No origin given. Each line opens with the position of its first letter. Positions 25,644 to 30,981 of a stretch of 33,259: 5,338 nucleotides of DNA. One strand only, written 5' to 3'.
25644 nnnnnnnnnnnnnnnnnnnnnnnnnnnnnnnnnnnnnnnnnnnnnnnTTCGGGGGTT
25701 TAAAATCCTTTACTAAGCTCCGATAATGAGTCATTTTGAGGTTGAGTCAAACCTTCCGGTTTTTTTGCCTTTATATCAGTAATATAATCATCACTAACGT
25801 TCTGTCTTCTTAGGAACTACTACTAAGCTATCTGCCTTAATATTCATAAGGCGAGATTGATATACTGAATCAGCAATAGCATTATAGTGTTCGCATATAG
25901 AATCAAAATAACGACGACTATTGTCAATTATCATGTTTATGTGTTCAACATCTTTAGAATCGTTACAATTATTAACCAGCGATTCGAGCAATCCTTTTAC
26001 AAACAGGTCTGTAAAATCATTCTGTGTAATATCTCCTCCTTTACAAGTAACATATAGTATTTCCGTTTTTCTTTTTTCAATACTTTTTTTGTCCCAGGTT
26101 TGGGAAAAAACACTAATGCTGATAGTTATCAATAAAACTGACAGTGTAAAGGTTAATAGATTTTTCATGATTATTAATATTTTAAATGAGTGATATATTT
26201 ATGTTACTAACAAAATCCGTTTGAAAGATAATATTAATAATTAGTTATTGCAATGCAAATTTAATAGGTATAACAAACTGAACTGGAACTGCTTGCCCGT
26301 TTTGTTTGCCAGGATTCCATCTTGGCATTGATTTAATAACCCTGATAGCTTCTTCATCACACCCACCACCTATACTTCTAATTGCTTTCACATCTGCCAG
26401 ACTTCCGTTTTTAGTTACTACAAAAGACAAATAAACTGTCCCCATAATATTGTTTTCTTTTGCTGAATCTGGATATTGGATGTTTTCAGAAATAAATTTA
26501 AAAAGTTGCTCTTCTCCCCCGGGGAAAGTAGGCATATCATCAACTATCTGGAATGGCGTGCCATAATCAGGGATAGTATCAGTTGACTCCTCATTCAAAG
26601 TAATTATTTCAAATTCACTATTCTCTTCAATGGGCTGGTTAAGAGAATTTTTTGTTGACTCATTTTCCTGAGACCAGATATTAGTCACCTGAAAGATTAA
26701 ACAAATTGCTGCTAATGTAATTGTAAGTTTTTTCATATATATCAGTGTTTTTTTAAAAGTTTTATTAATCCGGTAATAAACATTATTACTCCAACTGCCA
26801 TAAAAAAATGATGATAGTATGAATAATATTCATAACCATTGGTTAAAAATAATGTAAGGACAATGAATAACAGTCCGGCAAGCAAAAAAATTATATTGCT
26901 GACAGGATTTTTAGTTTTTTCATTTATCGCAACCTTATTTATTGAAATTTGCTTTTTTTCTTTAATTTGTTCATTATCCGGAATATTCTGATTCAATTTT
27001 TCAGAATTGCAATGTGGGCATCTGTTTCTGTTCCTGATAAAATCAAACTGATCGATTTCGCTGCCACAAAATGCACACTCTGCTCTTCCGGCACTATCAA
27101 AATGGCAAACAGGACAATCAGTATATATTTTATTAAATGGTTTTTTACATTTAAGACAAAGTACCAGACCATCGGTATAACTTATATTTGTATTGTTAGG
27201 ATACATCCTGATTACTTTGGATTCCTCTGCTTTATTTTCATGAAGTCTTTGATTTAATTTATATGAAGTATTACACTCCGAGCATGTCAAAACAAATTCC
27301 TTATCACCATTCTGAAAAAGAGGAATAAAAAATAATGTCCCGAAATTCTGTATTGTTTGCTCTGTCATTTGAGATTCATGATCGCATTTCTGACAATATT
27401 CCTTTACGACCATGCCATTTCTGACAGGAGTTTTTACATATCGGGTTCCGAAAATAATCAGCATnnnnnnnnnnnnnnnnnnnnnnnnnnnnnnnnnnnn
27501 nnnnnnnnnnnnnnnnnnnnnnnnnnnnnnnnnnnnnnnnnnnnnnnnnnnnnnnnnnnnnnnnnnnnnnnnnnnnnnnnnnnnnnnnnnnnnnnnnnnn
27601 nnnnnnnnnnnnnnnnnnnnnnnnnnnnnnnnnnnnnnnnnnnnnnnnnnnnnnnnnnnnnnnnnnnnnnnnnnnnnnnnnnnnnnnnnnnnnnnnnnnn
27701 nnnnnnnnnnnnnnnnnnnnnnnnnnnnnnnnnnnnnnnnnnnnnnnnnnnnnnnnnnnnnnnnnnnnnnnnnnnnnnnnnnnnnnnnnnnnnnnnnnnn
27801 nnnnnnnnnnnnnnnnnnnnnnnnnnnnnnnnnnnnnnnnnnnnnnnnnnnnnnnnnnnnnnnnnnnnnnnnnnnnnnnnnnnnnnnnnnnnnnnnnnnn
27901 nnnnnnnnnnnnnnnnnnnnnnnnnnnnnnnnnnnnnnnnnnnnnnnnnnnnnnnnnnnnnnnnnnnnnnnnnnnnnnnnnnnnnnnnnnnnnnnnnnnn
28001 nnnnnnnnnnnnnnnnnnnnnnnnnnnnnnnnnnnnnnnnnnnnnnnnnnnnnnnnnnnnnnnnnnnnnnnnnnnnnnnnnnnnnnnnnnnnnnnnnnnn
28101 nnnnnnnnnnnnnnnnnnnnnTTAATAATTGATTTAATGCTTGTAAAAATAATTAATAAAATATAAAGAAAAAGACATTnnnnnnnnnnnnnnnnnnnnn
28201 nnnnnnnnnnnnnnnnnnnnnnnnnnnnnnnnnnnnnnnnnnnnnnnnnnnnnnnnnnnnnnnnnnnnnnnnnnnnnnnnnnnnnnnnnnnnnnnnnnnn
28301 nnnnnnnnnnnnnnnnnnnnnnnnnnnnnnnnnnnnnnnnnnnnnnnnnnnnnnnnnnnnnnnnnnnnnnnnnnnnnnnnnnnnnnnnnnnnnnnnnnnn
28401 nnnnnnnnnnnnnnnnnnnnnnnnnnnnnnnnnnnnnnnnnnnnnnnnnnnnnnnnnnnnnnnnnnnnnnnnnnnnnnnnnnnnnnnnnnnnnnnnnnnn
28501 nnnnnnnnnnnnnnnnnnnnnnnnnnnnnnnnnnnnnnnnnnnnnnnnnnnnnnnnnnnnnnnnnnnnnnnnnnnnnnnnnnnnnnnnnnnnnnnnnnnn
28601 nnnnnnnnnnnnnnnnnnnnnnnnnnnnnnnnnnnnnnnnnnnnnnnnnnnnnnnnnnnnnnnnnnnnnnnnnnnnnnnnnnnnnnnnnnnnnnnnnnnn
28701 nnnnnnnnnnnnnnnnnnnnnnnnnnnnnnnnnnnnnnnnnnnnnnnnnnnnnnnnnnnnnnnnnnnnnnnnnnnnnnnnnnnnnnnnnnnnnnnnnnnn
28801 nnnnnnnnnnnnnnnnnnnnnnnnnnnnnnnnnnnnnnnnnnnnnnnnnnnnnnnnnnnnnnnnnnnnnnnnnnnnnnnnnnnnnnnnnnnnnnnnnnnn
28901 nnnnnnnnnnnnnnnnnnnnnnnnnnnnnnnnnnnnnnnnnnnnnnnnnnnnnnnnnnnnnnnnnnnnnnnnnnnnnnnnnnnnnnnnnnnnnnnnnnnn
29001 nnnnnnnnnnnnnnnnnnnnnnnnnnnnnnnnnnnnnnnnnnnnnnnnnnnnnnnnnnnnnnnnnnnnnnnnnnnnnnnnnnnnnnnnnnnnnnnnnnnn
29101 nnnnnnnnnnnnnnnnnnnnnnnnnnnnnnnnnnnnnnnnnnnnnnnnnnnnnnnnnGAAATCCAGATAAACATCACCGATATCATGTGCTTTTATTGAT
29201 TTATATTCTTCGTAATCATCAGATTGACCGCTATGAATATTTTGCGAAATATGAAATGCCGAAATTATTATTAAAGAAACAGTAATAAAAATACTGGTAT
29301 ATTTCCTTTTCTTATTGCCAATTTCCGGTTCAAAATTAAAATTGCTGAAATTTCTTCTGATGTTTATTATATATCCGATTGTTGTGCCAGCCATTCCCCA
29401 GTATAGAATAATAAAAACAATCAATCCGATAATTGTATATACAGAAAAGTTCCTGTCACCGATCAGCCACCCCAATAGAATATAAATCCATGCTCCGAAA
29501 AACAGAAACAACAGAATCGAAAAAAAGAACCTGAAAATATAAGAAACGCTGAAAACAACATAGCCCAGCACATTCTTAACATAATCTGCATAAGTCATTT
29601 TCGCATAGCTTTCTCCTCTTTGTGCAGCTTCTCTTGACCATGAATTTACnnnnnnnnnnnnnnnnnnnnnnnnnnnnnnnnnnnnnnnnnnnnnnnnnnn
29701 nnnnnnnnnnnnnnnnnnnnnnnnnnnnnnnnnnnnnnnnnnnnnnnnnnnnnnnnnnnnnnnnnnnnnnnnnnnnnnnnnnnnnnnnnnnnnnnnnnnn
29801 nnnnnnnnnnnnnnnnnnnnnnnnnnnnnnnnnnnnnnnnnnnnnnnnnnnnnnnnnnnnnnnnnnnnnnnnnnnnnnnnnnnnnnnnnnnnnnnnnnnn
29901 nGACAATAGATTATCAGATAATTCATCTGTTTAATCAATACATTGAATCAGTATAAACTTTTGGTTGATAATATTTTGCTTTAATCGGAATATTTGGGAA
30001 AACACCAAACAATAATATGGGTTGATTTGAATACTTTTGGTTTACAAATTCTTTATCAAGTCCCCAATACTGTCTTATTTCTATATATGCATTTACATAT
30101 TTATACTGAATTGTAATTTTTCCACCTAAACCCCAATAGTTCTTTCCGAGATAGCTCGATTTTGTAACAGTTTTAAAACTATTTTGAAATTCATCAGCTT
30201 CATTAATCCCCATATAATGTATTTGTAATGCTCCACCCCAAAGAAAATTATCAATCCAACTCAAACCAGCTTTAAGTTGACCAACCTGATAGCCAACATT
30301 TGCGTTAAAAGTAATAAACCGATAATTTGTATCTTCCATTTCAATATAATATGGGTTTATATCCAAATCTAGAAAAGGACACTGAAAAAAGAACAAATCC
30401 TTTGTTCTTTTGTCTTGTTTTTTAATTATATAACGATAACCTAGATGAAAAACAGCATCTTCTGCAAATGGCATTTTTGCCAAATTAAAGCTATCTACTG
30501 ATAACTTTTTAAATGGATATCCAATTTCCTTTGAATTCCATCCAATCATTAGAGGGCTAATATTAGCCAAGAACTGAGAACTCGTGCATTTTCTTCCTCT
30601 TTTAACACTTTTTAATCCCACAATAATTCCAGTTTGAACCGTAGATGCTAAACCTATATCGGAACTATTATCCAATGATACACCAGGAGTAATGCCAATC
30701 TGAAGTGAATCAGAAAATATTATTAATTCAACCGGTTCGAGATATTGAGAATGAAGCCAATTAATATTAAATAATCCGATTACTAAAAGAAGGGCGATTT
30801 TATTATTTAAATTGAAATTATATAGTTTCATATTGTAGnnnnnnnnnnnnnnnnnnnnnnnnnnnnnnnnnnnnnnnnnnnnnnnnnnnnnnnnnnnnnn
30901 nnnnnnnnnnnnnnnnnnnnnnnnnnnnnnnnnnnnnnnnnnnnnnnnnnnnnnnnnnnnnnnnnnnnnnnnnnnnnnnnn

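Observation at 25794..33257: Eight-gene envelope cluster built around a J-domain/WD40 membrane protein and an FGE-sulfatase-domain protein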

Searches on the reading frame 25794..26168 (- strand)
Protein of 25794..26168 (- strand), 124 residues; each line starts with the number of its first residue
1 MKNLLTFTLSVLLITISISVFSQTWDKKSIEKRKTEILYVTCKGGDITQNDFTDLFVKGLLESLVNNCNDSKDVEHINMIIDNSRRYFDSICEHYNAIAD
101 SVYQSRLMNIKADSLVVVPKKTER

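Call 3: search_protein_families(library=pfam, proteins=[window:25794-26168:-], max_evalue=0.1)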
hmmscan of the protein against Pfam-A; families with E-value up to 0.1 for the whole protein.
window:25794-26168:- (124 aa): 0 families

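Call 5: search_protein_families(library=ncbifam, proteins=[window:25794-26168:-], max_evalue=0.1)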
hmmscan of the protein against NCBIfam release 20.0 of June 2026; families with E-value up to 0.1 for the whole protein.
window:25794-26168:- (124 aa): 0 families

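Call 6: search_protein_families(library=padloc, proteins=[window:25794-26168:-], max_evalue=0.1)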
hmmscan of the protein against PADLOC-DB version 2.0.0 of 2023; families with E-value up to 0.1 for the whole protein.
window:25794-26168:- (124 aa): 0 families

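Call 51: search_protein_families(library=phrogs, proteins=[window:25794-26168:-], max_evalue=0.01)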
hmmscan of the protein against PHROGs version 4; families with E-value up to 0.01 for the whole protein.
window:25794-26168:- (124 aa): 0 families

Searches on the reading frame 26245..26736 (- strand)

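Call 3: search_protein_families(library=pfam, proteins=[window:26245-26736:-], max_evalue=0.1)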
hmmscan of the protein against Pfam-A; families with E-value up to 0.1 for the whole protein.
window:26245-26736:- (163 aa): 1 family
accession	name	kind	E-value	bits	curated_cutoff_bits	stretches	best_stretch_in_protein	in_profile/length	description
PF03544.19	TonB_C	-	1.6e-20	73.8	24.6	1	85-162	2-79/79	Gram-negative bacterial TonB protein C-terminal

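Call 5: search_protein_families(library=ncbifam, proteins=[window:26245-26736:-], max_evalue=0.1)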
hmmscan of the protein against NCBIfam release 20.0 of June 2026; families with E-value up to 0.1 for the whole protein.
window:26245-26736:- (163 aa): 4 families
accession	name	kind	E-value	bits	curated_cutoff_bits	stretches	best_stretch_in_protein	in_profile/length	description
TIGR01352.1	tonB_Cterm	subfamily_domain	1.3e-11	44.7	27.1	1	87-162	2-75/76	TonB family protein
NF038079.1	TonB_sider_MxcH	equivalog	3.9e-08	31.8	925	1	85-162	9-85/792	TonB-dependent siderophore myxochelin receptor MxcH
NF047760.1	LIC10042_TonB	equivalog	0.0019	18.3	100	1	75-162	74-155/156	LIC_10042 family TonB-like protein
NF008083.0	PRK10819.1-4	equivalog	0.025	14.6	448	1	85-153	160-227/239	TonB system transport protein TonB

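Call 6: search_protein_families(library=padloc, proteins=[window:26245-26736:-], max_evalue=0.1)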
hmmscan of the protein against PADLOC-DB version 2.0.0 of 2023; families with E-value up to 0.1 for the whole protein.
window:26245-26736:- (163 aa): 0 families

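Call 51: search_protein_families(library=phrogs, proteins=[window:26245-26736:-], max_evalue=0.01)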
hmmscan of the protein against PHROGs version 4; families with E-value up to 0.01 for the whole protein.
window:26245-26736:- (163 aa): 0 families

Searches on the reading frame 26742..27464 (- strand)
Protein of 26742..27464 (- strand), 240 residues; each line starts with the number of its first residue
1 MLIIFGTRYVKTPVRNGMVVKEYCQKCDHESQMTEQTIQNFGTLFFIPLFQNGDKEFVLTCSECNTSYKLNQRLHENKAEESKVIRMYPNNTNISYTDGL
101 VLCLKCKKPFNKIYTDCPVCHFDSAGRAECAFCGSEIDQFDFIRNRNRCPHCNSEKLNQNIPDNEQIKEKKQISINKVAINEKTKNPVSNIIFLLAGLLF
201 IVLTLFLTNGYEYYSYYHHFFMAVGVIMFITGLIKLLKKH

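Call 3: search_protein_families(library=pfam, proteins=[window:26742-27464:-], max_evalue=0.1)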
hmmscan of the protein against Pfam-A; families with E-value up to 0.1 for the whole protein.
window:26742-27464:- (240 aa): 7 families
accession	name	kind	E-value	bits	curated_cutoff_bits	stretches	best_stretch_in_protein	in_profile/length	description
PF17032.10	Zn_ribbon_15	-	2e-06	28.9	28.9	1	23-120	2-72/73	zinc-ribbon family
PF00335.26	Tetraspanin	-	0.0038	17.3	32.1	1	188-234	7-63/225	Tetraspanin family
PF01155.25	HypA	-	0.0048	17.3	28.9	1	125-159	68-99/112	Hydrogenase/urease nickel incorporation, metallochaperone, hypA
PF09723.15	Zn_ribbon_8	-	0.013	16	34.4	1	129-158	7-38/41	Zinc ribbon domain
PF12773.13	DZR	-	0.016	15.8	27.3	0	117-155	1-33/45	Double zinc ribbon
PF05915.17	TMEM_230_134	-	0.02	15.5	26.8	1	154-233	16-95/119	Transmembrane proteins 230/134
PF12647.12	RNHCP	-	0.096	13.1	24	1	128-165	4-42/90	RNHCP domain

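Call 5: search_protein_families(library=ncbifam, proteins=[window:26742-27464:-], max_evalue=0.1)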
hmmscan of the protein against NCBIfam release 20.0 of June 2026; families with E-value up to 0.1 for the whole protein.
window:26742-27464:- (240 aa): 5 families
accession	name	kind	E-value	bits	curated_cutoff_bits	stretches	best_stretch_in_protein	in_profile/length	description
NF011452.0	PRK14873.1-2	equivalog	0.0041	15.3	980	1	101-168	422-482/708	primosomal protein N'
NF009046.0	PRK12380.1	subfamily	0.062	13.7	113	0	130-169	70-109/113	hydrogenase/urease nickel incorporation protein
TIGR02605.1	CxxC_CxxC_SSSS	subfamily_domain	0.063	13.4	31.3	1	129-160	7-40/52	FmdB family zinc ribbon protein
NF001607.0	PRK00398.1-4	equivalog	0.076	12.7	89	1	129-157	11-39/53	DNA-directed RNA polymerase subunit P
NF004373.0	PRK05740.1-3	equivalog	0.081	12.7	154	0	154-230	5-77/150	preprotein translocase subunit SecE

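Call 6: search_protein_families(library=padloc, proteins=[window:26742-27464:-], max_evalue=0.1)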
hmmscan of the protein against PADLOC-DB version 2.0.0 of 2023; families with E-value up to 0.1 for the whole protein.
window:26742-27464:- (240 aa): 0 families

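Call 51: search_protein_families(library=phrogs, proteins=[window:26742-27464:-], max_evalue=0.01)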
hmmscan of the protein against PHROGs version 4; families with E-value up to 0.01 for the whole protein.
window:26742-27464:- (240 aa): 0 families

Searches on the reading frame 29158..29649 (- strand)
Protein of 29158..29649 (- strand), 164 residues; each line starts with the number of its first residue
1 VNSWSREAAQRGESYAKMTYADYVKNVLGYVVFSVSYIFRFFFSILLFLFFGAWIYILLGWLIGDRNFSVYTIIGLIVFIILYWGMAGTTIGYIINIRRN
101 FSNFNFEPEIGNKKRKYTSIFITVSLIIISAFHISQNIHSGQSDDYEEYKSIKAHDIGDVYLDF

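Call 55: find_related_loci(query=A3, collection=metagenome_contigs, flank=10000)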
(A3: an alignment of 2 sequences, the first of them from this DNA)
Query A3 (164 aa) in metagenome_contigs; peptide patterns used: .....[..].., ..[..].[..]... (x = any residue, [..] = any of these).
331 stretches matched a pattern, but none encodes a relative of the query by tblastn (E <= 1e-3).

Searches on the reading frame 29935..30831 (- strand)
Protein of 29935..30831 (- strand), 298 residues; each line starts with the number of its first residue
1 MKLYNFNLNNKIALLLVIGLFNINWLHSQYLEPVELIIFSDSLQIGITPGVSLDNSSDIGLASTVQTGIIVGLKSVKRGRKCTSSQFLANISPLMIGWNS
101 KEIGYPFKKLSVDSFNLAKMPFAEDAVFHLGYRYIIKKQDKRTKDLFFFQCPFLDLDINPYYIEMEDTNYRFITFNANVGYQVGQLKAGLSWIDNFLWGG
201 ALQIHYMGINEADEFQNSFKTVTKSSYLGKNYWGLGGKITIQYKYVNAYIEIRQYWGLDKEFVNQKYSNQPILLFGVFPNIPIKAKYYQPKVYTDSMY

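Call 3: search_protein_families(library=pfam, proteins=[window:29935-30831:-], max_evalue=0.1)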
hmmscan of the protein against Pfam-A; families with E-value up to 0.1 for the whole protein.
window:29935-30831:- (298 aa): 0 families

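Call 5: search_protein_families(library=ncbifam, proteins=[window:29935-30831:-], max_evalue=0.1)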
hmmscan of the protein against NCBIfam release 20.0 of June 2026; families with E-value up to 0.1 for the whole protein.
window:29935-30831:- (298 aa): 0 families

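Call 6: search_protein_families(library=padloc, proteins=[window:29935-30831:-], max_evalue=0.1)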
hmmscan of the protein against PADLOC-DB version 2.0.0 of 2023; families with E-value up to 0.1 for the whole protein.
window:29935-30831:- (298 aa): 0 families

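Call 33: search_solved_structures(query=window:29935-30831:-, max_evalue=1)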
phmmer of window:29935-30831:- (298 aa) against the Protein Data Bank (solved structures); distinct sequences matched with E-value up to 1: 0.

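Call 51: search_protein_families(library=phrogs, proteins=[window:29935-30831:-], max_evalue=0.01)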
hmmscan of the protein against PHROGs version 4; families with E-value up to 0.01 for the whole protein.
window:29935-30831:- (298 aa): 0 families

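Call 68: search_solved_structures(query=A5, max_evalue=5)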
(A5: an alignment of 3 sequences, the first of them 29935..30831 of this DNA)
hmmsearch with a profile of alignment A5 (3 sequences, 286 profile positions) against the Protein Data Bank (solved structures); distinct sequences matched with E-value up to 5: 0.

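Call 72: find_related_loci(query=A5, collection=viral_contigs, flank=10000)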
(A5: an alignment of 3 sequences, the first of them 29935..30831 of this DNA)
Query A5 (298 aa) in viral_contigs; peptide patterns used: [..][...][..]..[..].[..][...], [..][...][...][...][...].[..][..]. (x = any residue, [..] = any of these).
55 stretches matched a pattern, but none encodes a relative of the query by tblastn (E <= 1e-3).

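Call 75: search_protein_families(library=pfam, alignment_id=A5, max_evalue=10)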
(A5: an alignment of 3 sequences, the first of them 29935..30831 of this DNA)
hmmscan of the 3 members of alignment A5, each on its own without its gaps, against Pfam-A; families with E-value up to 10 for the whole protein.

A. member 1, window:29935-30831:- (298 aa): 0 families

B. families by the number of members that match (of 3 scanned): 0 families
